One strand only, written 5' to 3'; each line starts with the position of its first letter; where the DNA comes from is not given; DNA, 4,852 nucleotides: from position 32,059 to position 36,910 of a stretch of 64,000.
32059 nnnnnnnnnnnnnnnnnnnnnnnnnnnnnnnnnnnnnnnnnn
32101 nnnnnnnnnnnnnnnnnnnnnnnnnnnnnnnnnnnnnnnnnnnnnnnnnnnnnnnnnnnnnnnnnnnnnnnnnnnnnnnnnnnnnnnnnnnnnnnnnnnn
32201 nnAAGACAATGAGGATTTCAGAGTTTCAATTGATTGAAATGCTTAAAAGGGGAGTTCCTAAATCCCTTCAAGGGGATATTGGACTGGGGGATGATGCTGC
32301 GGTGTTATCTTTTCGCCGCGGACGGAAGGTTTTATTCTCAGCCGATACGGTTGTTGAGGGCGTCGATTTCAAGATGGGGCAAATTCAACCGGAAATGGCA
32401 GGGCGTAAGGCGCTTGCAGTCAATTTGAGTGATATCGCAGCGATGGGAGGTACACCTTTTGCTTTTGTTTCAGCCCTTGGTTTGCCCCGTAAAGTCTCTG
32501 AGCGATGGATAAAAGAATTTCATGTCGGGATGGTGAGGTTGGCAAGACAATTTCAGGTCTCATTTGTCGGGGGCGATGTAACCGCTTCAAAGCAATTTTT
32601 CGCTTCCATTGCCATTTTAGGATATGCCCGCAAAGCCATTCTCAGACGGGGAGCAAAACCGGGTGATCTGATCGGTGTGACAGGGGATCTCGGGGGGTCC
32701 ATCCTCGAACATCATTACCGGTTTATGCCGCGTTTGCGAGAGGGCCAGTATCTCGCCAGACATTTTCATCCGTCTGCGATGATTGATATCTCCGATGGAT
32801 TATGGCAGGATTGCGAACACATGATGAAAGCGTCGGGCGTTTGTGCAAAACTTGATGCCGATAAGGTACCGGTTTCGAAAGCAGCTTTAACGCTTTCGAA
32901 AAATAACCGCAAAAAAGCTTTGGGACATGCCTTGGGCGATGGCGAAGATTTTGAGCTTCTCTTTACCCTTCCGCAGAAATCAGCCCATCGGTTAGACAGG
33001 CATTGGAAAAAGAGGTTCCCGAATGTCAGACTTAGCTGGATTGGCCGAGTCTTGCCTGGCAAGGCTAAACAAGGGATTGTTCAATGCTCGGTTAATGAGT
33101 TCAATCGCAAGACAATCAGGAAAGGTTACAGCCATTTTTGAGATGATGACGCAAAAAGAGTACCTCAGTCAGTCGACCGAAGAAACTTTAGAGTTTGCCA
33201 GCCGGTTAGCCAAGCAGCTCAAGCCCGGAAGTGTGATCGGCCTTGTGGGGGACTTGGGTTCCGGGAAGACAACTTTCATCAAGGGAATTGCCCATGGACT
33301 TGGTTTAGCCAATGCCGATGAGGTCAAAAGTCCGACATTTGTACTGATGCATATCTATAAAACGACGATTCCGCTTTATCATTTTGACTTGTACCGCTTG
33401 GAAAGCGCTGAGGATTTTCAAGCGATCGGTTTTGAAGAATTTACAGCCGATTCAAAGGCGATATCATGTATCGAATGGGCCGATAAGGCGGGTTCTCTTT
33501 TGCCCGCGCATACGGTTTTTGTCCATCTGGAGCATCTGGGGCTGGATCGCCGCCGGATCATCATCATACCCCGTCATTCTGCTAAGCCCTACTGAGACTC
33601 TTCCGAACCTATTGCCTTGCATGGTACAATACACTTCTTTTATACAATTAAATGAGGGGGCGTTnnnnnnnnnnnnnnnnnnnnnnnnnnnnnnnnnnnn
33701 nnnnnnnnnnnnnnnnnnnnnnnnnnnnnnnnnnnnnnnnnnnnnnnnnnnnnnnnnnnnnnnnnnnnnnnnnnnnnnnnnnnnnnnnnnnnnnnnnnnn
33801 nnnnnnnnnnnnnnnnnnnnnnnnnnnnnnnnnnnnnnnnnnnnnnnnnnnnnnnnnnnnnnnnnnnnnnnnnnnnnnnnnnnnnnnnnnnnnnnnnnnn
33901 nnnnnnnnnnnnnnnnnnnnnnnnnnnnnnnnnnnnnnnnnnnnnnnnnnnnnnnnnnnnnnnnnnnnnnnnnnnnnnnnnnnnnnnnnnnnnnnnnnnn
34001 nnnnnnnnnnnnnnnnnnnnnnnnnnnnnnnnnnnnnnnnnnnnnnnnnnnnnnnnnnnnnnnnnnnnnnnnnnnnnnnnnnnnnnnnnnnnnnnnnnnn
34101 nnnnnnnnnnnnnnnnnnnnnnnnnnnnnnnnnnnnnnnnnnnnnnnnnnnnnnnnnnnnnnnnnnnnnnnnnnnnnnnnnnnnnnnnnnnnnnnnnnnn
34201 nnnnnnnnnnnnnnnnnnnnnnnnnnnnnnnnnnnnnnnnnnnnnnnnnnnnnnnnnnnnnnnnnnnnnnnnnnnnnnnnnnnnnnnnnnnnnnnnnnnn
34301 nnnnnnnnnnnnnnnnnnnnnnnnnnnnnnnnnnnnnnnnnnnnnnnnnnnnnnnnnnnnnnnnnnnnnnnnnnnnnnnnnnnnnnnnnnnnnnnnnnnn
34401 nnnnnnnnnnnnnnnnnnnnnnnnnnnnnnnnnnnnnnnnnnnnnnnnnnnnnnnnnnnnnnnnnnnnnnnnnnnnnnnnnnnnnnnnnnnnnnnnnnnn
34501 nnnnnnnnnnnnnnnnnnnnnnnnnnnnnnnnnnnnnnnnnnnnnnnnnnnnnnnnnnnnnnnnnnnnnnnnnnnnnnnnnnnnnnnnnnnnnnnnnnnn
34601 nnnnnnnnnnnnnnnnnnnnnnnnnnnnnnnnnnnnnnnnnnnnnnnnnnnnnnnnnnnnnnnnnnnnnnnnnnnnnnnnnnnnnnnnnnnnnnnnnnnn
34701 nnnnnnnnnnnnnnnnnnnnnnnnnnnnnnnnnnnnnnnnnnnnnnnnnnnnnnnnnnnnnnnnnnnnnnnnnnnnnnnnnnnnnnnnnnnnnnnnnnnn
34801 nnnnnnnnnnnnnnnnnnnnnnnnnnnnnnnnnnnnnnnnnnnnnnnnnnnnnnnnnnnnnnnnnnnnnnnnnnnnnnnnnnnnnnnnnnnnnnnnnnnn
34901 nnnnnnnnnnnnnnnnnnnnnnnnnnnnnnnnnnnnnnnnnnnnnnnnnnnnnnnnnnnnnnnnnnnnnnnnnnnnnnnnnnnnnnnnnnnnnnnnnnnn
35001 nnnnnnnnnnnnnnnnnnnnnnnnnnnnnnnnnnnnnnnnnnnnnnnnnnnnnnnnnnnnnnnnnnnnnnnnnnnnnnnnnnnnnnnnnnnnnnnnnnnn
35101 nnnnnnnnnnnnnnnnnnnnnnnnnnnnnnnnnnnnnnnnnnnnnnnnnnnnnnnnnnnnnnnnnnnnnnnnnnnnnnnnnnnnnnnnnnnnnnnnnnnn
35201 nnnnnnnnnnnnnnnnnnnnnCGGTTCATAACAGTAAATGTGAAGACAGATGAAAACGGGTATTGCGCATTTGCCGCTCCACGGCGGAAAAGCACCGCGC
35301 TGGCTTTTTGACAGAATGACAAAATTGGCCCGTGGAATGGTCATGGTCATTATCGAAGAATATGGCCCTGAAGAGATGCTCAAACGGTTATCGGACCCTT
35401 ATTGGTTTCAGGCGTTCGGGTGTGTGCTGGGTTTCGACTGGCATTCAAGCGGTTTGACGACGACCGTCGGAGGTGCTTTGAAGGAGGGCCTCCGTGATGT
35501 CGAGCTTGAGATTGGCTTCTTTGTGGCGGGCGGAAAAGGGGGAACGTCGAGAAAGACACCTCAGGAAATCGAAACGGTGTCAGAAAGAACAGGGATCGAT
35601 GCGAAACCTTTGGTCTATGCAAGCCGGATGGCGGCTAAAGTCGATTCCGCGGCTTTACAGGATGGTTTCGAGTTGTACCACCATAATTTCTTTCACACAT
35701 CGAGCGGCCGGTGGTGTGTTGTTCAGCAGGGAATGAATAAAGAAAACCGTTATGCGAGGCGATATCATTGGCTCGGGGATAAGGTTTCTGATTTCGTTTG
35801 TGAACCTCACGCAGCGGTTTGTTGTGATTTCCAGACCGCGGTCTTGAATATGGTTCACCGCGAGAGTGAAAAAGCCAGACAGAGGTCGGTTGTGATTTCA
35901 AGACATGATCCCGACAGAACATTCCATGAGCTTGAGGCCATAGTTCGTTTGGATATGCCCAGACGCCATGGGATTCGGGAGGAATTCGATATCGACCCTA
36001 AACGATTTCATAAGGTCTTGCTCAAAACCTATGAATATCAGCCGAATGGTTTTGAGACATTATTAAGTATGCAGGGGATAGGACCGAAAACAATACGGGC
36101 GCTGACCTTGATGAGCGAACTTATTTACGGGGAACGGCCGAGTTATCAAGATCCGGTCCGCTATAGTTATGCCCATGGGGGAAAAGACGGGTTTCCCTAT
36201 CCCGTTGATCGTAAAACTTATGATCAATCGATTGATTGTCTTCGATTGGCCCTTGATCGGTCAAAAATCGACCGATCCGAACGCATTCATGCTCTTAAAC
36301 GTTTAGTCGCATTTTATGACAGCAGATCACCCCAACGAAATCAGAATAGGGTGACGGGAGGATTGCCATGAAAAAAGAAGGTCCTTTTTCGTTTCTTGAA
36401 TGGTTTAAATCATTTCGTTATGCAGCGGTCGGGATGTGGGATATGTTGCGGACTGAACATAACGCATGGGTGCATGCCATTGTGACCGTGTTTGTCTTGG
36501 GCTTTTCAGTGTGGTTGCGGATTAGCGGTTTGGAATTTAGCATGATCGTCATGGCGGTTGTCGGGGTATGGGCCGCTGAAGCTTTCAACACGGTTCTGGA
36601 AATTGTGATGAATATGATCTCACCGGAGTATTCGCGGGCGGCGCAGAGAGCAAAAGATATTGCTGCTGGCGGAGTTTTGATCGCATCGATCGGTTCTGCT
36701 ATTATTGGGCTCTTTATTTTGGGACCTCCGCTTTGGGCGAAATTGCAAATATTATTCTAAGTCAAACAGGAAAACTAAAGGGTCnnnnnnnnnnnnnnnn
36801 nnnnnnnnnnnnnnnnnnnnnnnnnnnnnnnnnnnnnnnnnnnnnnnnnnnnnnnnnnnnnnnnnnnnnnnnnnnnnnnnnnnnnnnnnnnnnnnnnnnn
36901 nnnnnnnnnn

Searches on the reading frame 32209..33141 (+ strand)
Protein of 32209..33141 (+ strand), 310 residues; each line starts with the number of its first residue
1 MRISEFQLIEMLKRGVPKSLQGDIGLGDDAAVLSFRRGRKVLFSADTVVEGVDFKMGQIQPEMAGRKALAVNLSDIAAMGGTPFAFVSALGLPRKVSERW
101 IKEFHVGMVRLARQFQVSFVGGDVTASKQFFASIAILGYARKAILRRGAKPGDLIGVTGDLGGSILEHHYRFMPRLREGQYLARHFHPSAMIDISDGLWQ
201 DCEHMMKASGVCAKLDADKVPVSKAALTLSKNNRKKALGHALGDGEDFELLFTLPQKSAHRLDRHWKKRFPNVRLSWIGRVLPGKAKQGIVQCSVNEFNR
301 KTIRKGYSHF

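Call 50: search_protein_families(library=pfam, proteins=[window:32209-33141:+], max_evalue=0.0001)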
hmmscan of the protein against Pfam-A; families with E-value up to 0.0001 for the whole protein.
window:32209-33141:+ (310 aa): 2 families
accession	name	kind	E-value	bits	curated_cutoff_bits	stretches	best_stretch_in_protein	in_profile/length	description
PF00586.29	AIRS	-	7.5e-27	94.4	24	1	27-139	1-111/112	AIR synthase related protein, N-terminal domain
PF02769.27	AIRS_C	-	5.4e-05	23.8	23.1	1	165-226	37-100/156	AIR synthase related protein, C-terminal domain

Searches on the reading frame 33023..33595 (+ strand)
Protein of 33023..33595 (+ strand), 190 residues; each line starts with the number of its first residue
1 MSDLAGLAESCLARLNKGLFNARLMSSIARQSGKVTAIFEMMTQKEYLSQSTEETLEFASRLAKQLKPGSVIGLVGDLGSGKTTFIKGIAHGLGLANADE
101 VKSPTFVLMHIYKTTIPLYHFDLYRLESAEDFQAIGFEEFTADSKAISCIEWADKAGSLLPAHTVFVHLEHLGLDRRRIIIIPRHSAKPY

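Call 50: search_protein_families(library=pfam, proteins=[window:33023-33595:+], max_evalue=0.0001)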
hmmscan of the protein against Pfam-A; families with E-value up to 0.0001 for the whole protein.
window:33023-33595:+ (190 aa): 1 family
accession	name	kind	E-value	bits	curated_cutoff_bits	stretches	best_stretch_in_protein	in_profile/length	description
PF02367.23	TsaE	-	1.2e-37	129.2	26.6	1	50-177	2-126/128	Threonylcarbamoyl adenosine biosynthesis protein TsaE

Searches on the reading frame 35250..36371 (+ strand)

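Call 6: search_protein_families(library=pfam, proteins=[window:35250-36371:+])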
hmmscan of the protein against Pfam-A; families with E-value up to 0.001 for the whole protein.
window:35250-36371:+ (373 aa): 1 family
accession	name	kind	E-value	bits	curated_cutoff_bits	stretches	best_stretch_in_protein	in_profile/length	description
PF05559.16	DUF763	-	1.9e-136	454.9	35.5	1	4-319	1-319/319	Protein of unknown function (DUF763)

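Call 7: search_protein_families(library=ncbifam, proteins=[window:35250-36371:+])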
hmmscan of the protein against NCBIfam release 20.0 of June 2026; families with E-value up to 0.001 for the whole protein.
window:35250-36371:+ (373 aa): 0 families

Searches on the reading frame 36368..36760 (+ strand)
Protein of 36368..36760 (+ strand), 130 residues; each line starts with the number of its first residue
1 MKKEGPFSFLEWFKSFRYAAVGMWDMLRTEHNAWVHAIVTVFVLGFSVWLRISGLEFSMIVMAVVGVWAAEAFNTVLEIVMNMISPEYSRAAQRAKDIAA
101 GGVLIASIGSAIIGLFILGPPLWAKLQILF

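Call 6: search_protein_families(library=pfam, proteins=[window:36368-36760:+])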
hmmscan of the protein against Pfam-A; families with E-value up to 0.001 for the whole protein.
window:36368-36760:+ (130 aa): 1 family
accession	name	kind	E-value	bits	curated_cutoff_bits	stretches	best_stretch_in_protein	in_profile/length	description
PF01219.24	DAGK_prokar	-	1.1e-27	96.3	22.3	1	17-118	1-102/102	Prokaryotic diacylglycerol kinase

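Call 7: search_protein_families(library=ncbifam, proteins=[window:36368-36760:+])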
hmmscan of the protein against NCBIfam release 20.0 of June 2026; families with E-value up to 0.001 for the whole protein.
window:36368-36760:+ (130 aa): 0 families
